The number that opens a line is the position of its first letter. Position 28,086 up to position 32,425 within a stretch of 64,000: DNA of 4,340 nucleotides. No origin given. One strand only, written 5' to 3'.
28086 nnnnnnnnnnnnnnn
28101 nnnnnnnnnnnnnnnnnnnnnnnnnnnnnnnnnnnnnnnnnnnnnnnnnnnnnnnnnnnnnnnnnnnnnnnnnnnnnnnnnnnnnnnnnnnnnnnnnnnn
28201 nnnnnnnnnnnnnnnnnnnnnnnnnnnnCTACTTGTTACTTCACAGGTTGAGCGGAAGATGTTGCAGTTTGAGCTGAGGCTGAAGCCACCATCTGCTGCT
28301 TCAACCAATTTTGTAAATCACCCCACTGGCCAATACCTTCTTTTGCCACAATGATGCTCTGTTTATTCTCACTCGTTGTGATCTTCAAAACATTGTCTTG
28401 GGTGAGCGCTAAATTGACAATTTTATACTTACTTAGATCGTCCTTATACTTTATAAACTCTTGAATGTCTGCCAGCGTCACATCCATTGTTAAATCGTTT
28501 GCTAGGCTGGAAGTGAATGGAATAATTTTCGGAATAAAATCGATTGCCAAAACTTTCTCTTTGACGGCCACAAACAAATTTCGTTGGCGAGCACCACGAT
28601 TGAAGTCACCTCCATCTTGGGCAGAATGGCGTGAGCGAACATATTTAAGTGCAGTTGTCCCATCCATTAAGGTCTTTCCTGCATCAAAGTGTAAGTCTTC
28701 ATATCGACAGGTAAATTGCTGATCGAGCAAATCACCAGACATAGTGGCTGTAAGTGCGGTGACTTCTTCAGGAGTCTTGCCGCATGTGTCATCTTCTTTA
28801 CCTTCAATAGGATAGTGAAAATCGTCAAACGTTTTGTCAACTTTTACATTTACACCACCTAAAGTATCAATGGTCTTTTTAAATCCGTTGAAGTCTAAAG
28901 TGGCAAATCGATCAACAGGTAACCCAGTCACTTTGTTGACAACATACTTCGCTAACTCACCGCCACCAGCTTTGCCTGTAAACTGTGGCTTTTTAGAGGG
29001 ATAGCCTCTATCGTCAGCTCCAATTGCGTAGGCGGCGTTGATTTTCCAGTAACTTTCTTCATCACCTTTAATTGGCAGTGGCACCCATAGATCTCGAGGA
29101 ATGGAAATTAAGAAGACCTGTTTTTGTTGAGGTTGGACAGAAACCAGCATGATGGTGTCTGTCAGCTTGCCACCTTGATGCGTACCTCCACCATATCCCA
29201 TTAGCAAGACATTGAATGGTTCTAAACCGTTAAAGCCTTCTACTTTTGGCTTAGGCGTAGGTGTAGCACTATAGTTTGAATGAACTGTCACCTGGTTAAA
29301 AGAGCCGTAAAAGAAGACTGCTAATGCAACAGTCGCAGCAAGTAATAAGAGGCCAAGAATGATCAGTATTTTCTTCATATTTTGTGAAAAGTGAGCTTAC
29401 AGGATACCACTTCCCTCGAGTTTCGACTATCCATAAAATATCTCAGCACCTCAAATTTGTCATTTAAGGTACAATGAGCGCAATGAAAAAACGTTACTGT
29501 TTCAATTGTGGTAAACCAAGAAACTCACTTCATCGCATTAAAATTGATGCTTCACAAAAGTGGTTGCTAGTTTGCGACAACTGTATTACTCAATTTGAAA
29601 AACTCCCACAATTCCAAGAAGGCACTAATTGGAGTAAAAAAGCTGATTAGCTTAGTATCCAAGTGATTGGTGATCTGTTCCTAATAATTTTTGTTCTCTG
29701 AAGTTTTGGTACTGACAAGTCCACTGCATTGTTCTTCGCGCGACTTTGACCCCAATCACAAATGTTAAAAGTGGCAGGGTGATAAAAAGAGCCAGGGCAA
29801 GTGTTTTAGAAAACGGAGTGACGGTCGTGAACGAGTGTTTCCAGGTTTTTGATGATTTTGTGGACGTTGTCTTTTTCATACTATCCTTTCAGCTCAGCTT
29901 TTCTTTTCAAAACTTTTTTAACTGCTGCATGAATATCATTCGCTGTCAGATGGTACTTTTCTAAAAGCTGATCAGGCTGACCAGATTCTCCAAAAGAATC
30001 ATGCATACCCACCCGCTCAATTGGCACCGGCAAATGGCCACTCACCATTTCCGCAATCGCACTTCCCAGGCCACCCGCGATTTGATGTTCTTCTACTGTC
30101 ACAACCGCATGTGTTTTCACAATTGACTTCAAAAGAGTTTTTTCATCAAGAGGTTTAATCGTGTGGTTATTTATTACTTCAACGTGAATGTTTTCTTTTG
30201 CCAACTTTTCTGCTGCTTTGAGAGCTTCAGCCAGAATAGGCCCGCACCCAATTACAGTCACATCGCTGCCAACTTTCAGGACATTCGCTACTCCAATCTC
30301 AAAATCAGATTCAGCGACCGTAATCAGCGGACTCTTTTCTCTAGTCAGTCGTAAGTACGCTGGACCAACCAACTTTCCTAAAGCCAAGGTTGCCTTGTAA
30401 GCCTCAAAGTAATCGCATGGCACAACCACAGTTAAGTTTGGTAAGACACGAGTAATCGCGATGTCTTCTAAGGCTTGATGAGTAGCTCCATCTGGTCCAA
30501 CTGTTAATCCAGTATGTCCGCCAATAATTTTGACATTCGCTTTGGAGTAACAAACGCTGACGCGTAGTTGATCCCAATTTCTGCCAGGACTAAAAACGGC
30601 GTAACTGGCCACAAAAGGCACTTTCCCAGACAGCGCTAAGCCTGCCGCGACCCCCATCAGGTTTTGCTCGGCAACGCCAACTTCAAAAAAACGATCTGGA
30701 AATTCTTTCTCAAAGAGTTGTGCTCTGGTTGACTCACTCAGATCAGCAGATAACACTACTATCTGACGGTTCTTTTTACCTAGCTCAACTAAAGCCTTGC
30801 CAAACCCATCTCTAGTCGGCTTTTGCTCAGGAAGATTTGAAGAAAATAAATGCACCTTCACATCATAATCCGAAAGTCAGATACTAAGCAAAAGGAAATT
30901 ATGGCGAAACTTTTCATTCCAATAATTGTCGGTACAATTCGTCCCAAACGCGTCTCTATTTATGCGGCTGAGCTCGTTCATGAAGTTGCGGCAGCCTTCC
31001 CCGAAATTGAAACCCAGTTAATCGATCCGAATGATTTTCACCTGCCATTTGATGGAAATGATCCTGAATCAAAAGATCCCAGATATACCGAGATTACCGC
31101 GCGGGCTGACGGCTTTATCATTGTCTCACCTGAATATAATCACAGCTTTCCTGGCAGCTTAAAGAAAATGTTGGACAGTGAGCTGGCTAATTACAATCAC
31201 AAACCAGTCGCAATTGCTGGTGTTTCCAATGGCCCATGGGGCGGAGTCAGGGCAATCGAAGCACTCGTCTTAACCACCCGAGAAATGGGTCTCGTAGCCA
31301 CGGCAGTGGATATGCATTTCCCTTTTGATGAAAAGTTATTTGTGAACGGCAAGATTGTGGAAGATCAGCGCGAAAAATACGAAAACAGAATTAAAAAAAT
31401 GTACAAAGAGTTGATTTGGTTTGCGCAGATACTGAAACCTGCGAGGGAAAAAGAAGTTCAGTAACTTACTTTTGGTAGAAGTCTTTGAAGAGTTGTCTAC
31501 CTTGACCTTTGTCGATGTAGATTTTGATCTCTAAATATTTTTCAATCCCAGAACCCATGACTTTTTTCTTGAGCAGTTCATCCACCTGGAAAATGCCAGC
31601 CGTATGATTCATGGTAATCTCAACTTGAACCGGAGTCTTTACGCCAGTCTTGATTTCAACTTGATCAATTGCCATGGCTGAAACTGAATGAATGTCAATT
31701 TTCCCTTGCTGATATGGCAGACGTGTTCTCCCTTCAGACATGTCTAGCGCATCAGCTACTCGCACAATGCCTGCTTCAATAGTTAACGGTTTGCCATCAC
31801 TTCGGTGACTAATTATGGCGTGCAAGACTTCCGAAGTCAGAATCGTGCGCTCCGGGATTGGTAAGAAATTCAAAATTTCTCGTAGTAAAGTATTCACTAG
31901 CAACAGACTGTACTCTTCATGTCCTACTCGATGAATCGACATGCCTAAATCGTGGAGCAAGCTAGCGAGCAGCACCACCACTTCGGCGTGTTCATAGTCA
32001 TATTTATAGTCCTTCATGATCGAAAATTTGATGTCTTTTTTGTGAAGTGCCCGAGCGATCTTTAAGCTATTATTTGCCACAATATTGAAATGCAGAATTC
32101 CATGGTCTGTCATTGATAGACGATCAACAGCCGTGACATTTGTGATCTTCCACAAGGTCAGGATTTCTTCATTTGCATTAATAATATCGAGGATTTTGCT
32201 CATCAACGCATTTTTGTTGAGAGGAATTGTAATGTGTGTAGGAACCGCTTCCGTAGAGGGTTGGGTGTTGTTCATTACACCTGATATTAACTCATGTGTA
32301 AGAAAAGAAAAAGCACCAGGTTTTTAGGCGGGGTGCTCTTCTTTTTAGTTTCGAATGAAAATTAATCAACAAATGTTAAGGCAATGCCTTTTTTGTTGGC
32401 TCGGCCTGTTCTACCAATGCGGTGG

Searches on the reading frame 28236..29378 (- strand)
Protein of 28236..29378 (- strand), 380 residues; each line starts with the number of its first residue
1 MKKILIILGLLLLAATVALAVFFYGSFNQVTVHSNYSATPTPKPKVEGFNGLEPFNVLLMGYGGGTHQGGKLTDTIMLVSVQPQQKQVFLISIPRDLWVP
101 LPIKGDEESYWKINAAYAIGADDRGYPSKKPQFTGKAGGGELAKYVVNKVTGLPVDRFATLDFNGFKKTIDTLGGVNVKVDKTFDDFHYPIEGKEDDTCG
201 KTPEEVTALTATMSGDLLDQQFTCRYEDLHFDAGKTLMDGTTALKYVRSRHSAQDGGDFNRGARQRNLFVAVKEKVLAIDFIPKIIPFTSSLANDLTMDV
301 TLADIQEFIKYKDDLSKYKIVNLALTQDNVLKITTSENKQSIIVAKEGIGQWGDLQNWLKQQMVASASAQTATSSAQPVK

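Call 29: search_protein_families(library=pfam, proteins=[window:28236-29378:-], max_evalue=0.00001)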
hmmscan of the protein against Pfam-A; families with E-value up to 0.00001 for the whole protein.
window:28236-29378:- (380 aa): 1 family
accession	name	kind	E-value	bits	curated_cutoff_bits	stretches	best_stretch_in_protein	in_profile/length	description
PF03816.19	LytR_cpsA_psr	-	1e-36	126.8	24.6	1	73-276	2-148/150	LytR_cpsA_psr family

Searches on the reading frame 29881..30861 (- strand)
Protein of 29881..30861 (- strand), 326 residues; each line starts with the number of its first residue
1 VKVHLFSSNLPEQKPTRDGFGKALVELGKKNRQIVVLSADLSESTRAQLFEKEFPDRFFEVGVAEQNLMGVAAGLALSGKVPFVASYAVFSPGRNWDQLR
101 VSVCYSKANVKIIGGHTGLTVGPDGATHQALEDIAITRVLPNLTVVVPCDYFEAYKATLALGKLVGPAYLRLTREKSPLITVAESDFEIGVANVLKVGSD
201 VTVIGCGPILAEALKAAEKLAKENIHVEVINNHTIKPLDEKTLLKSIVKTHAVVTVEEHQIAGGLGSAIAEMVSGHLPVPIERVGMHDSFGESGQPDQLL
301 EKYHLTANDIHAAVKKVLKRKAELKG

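Call 29: search_protein_families(library=pfam, proteins=[window:29881-30861:-], max_evalue=0.00001)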
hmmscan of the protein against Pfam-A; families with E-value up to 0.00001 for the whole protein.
window:29881-30861:- (326 aa): 3 families
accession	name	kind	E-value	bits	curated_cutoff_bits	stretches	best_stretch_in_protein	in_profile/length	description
PF02779.29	Transket_pyr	-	7.7e-40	136.8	27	1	15-176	4-171/174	Transketolase, pyrimidine binding domain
PF02780.25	Transketolase_C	-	1.7e-34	118.9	25.9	1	190-310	1-124/124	Transketolase, C-terminal domain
PF22613.1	Transketolase_C_1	-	1.4e-06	29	27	1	199-306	12-113/113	Transketolase-like TK C-terminal domain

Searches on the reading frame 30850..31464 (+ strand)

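Call 29: search_protein_families(library=pfam, proteins=[window:30850-31464:+], max_evalue=0.00001)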
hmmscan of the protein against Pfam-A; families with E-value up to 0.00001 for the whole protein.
window:30850-31464:+ (204 aa): 1 family
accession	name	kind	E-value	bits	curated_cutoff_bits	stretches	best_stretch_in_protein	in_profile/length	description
PF03358.20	FMN_red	-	3.7e-22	79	24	1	25-149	5-138/152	NADPH-dependent FMN reductase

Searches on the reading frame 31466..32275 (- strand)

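Call 29: search_protein_families(library=pfam, proteins=[window:31466-32275:-], max_evalue=0.00001)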
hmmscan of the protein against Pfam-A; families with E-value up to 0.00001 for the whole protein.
window:31466-32275:- (269 aa): 1 family
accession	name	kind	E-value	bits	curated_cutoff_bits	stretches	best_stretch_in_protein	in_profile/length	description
PF01966.28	HD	-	9.4e-09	36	22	1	67-179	9-115/116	HD domain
